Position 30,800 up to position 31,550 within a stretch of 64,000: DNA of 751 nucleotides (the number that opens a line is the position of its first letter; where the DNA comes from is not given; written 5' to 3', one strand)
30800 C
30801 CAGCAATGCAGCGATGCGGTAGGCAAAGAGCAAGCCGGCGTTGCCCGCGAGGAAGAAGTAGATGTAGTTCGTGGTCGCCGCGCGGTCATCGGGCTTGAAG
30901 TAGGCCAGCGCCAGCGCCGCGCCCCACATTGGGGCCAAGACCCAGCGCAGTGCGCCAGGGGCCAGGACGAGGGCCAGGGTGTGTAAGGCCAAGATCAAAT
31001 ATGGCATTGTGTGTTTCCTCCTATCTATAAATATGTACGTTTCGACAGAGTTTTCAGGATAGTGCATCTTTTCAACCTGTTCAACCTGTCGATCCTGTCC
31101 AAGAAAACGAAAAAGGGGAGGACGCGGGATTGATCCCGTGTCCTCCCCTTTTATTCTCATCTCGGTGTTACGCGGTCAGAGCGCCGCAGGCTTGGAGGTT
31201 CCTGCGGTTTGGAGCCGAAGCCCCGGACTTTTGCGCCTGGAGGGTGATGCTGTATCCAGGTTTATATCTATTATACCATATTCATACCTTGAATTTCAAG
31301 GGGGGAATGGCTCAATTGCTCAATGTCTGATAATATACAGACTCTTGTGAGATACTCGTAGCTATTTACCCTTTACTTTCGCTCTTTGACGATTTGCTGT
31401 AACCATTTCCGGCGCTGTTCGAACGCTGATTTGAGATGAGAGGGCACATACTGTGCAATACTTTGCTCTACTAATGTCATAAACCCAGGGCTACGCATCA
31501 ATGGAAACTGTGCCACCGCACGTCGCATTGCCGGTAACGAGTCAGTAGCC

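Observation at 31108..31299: Copy 2 of the same leader precedes the 4-TM + giant HerA-like ATPase operon, implying co-regulation with the Tad pilus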

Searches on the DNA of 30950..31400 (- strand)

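Call 7: search_rna_families(source=window, start=30950, end=31400, threshold=evalue, max_evalue=10, show_alignments=3)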
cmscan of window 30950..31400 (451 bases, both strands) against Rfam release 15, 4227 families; matches with E-value up to 10: 9.
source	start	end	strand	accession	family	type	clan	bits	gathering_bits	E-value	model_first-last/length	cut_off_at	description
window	31112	31152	+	RF03778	mir-483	Gene; miRNA;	-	26.8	60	0.0078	1-75/75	no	mir-483 microRNA precursor family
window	31109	31153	+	RF03836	mir-3547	Gene; miRNA;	-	21.2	77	0.25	1-88/88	no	mir-3547 microRNA precursor family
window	31111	31152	+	RF03831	mir-627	Gene; miRNA;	-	21.1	86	0.045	24-65/87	no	mir-627 microRNA precursor family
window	31047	31161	+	RF02029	sraA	Gene; sRNA;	-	20.3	56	1.1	1-95/95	no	sraA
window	31110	31153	-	RF03792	MIR6462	Gene; miRNA;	-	18.3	96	1.3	1-119/119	no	MIR6462 microRNA precursor family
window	31102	31203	-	RF02029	sraA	Gene; sRNA;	-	17.1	56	5.4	1-95/95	no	sraA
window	31096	31161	-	RF01545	TB3Cs2H1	Gene; snRNA; snoRNA; HACA-box;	-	16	60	2.4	1-69/69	no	Trypanosomatid snoRNA TB3Cs2H1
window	31097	31168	+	RF03329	mir-4743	Gene; miRNA;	-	15.5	72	2.6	1-101/101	no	mir-4743 microRNA precursor family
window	31110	31153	+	RF02662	BLi_r0872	Gene; antisense;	-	15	61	4.6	1-144/144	no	Bacillus asRNA 0872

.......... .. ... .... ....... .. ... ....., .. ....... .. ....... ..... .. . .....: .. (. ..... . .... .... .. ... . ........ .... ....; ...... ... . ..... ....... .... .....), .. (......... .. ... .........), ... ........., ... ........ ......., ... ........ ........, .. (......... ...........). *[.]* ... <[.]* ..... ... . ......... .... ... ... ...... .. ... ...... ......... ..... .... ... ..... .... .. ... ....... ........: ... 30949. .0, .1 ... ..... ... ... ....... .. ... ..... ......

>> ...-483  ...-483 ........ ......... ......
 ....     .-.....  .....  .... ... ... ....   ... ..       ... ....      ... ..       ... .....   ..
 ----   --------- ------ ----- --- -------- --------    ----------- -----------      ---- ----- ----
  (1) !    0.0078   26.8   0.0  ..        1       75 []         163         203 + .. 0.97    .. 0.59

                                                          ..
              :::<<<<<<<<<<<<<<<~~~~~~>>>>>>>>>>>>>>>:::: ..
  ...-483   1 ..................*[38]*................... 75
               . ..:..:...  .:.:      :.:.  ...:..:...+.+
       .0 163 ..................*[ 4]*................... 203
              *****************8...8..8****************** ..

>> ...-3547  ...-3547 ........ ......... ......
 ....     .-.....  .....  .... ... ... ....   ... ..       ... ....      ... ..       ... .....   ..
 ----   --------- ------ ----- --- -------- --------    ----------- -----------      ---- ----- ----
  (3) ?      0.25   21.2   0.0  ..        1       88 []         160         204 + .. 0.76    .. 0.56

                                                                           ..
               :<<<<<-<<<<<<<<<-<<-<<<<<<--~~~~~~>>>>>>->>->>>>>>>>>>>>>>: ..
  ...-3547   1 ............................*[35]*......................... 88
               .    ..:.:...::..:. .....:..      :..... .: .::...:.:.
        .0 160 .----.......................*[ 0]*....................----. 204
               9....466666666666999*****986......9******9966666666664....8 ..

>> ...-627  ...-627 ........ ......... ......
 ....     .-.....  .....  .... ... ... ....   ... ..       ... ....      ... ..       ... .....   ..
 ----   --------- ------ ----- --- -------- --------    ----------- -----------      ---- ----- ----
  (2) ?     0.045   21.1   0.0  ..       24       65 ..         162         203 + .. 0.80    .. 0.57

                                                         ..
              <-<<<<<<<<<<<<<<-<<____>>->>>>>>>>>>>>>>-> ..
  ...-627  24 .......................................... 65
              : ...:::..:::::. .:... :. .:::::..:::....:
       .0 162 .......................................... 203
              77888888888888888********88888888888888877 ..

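Call 21: build_rna_model(alignment_id=A2)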
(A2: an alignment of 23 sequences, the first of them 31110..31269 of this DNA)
Model R1 built from alignment A2 (23 sequences, 182 columns); structure: RNAalifold consensus.
model positions 154; base pairs 36; branch points 3; effective number of sequences 1.27; information 0.59 bits per position. Calibrated on 0.2 Mb of random sequence (short: E-values are rough).
structure used (alignment columns):
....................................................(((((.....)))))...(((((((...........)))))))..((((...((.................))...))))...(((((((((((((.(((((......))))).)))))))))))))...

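Call 22: search_with_rna_model(model_id=R1, sources=[window, L001, L002, L003, L004, L005, L006, L007, L008, L009, L010, L011, L012, L013, L014, L015, L016, L017, L018, L019, L020, L021, L022, L023, L024, L025, L026, L027, L028, L029, L030, L031, L032, L033, L034, L035, L036, L037, L038, L039, L040, L041, L042, L043], max_evalue=1)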
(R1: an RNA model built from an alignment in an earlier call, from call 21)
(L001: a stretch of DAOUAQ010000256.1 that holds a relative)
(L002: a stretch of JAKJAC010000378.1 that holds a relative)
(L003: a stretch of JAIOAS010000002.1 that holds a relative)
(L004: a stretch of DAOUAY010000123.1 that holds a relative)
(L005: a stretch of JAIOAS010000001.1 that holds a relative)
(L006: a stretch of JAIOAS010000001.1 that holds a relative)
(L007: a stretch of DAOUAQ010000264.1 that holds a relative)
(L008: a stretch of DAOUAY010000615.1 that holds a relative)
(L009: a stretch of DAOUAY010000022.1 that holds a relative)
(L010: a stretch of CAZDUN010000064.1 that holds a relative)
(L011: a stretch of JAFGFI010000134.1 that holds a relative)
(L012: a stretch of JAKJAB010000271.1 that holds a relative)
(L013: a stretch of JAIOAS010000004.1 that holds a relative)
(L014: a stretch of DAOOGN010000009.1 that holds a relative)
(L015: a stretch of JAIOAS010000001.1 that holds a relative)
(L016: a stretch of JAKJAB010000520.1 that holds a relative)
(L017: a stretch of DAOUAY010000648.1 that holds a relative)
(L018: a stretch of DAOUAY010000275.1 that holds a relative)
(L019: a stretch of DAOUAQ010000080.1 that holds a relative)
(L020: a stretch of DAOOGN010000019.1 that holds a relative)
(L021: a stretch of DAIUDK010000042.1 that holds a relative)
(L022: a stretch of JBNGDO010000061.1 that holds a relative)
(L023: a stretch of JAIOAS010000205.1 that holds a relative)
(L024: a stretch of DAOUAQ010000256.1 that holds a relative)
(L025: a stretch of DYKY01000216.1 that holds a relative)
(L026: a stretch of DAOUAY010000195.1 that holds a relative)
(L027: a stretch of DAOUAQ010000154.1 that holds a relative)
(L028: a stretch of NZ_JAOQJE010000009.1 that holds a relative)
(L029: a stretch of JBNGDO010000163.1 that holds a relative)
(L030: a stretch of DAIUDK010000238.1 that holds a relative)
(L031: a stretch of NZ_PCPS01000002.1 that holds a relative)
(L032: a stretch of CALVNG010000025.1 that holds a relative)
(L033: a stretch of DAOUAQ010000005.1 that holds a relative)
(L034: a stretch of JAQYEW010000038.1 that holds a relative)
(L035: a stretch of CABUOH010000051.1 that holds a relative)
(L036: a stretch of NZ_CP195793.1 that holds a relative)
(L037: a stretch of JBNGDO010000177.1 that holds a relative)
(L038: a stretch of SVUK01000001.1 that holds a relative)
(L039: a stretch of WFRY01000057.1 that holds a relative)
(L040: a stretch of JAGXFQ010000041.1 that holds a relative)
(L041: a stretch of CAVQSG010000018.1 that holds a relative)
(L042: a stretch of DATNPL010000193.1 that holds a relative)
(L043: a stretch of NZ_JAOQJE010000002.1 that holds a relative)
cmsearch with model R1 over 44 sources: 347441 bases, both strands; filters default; matches with E-value up to 1: 95.
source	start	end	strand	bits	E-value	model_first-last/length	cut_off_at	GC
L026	1353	1504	+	166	3e-45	1-154/154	no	0.57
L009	3185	3339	-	164.6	7.6e-45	1-154/154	no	0.55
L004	3764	3917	-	164.5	8.4e-45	1-154/154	no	0.56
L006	6802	6956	-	164.3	9e-45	1-154/154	no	0.56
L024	7344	7497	-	164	1.1e-44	1-154/154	no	0.53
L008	881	1035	-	161.6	5.4e-44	1-154/154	no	0.54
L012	3042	3195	-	161.5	5.7e-44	1-154/154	no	0.56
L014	5128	5281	-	161.5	5.8e-44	1-154/154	no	0.56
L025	4642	4795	-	161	8e-44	1-154/154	no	0.55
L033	1399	1552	-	160.8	9.3e-44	1-154/154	no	0.55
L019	143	295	-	160.3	1.2e-43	1-154/154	no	0.56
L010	2268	2422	+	159.5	2.2e-43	1-154/154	no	0.57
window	16695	16849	-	158.6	4e-43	1-154/154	no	0.55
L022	7323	7474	+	155.2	3.5e-42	1-154/154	no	0.59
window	31110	31261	-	152.9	1.6e-41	1-154/154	no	0.59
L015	4443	4595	-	152.6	2e-41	1-154/154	no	0.61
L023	3606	3758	-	152.6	2e-41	1-154/154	no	0.61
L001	4627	4779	-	152.3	2.5e-41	1-154/154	no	0.56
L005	7453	7606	-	151.9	3.2e-41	1-154/154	no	0.54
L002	2604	2763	+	151.5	4.3e-41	1-154/154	no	0.58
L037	2336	2489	+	150.2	9.6e-41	1-154/154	no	0.56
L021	6663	6823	+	149.8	1.2e-40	1-154/154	no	0.6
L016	1654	1806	-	148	4.1e-40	1-154/154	no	0.59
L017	1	149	-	146.5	1.1e-39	1-149/154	3'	0.59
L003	1774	1927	+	146.3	1.3e-39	1-154/154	no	0.53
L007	4453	4605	+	142.2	1.8e-38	1-154/154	no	0.63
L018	561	718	-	139.6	1e-37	1-154/154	no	0.56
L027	1995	2147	+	139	1.5e-37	1-154/154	no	0.59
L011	3652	3815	+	138.8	1.8e-37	1-154/154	no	0.56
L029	2779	2936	+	135.2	1.8e-36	1-154/154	no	0.58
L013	1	140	+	115.1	9.7e-31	34-154/154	5'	0.62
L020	4356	4480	-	84.6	4.7e-22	1-154/154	no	0.66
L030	1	47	+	47.7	1.5e-11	110-154/154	5'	0.51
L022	7432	7473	-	44.7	1.1e-10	112-153/154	no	0.57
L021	6780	6936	-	43.9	1.9e-10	1-154/154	no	0.43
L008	754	926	+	43.5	2.5e-10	1-154/154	no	0.47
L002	2721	2762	-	42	6.5e-10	112-153/154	no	0.57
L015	4444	4485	+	42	6.5e-10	112-153/154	no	0.57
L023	3607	3648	+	42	6.5e-10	112-153/154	no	0.57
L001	4629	4668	+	41.6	8.9e-10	113-152/154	no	0.57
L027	2106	2145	-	41.6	8.9e-10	113-152/154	no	0.57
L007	4564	4603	-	41.4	1e-09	113-152/154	no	0.6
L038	269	366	+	41.1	1.2e-09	1-154/154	no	0.33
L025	4641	4684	+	39.7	3.1e-09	110-153/154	no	0.5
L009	3184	3229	+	39.1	4.5e-09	110-153/154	no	0.5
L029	2894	2937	-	39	4.7e-09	110-153/154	no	0.55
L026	1461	1558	-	38.6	6.2e-09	1-154/154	no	0.4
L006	6803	6846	+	38.1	8.5e-09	112-153/154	no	0.52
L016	1655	1696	+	38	9e-09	112-153/154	no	0.55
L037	2447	2491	-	36.9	1.9e-08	109-153/154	no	0.51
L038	326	428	-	36.5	2.4e-08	1-154/154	no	0.48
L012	3040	3086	+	36.3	2.7e-08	109-153/154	no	0.51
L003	1884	1925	-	36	3.4e-08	113-152/154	no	0.55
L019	145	186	+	36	3.4e-08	113-152/154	no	0.55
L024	7346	7387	+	36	3.4e-08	113-152/154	no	0.55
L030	4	45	-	36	3.4e-08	113-152/154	no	0.55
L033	1401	1442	+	36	3.4e-08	113-152/154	no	0.55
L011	3774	3813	-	35.1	6.1e-08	113-152/154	no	0.6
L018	563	602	+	35.1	6.1e-08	113-152/154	no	0.6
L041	5271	5383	-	34.9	7.2e-08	1-154/154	no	0.55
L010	2378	2423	-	34.7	8.2e-08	110-153/154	no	0.52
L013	99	138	-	34.5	9.2e-08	113-152/154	no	0.65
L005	7455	7496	+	32.8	2.8e-07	113-152/154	no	0.52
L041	5270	5311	+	32.2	4e-07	110-153/154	no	0.52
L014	5126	5172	+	31.9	5e-07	109-153/154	no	0.53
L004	3766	3807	+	31.6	6.1e-07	113-152/154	no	0.57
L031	6202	6239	+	30.1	1.6e-06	113-152/154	no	0.63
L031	6202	6239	-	30.1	1.6e-06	113-152/154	no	0.63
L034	5344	5450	-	30.1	1.7e-06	1-154/154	no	0.49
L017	1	41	+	29.2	2.9e-06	116-154/154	5'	0.61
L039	4263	4354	+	28.2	5.5e-06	1-154/154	no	0.47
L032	2234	2280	+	28.1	6.2e-06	110-153/154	no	0.66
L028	5181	5221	-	27.2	1.1e-05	111-153/154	no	0.54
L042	650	692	+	26.8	1.4e-05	110-153/154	no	0.44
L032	2236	2280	-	26.8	1.5e-05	112-153/154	no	0.67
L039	4316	4356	-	26.7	1.5e-05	109-153/154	no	0.44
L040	2233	2399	-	26.4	1.9e-05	1-154/154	no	0.5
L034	5219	5385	+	26.4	1.9e-05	1-154/154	no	0.48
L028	5180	5220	+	26.1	2.3e-05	111-153/154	no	0.56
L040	2231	2269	+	25.9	2.6e-05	109-153/154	no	0.46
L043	1161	1310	-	25.5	3.3e-05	1-154/154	no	0.62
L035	4647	4684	+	23.7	0.00011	110-153/154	no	0.63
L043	1161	1201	+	22.7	0.00021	111-153/154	no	0.54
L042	653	691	-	22.6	0.00023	113-152/154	no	0.46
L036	4923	4960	-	22.5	0.00023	110-153/154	no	0.47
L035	4649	4684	-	22.2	0.00029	112-153/154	no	0.67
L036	4923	4958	+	22.1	0.00031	112-153/154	no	0.5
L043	614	759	+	20.6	0.00082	1-154/154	no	0.55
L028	4669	4788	+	19.5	0.0018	1-154/154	no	0.67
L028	4755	4788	-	16.7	0.011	111-153/154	no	0.56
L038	5372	5459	+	10.1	0.83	1-154/154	no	0.42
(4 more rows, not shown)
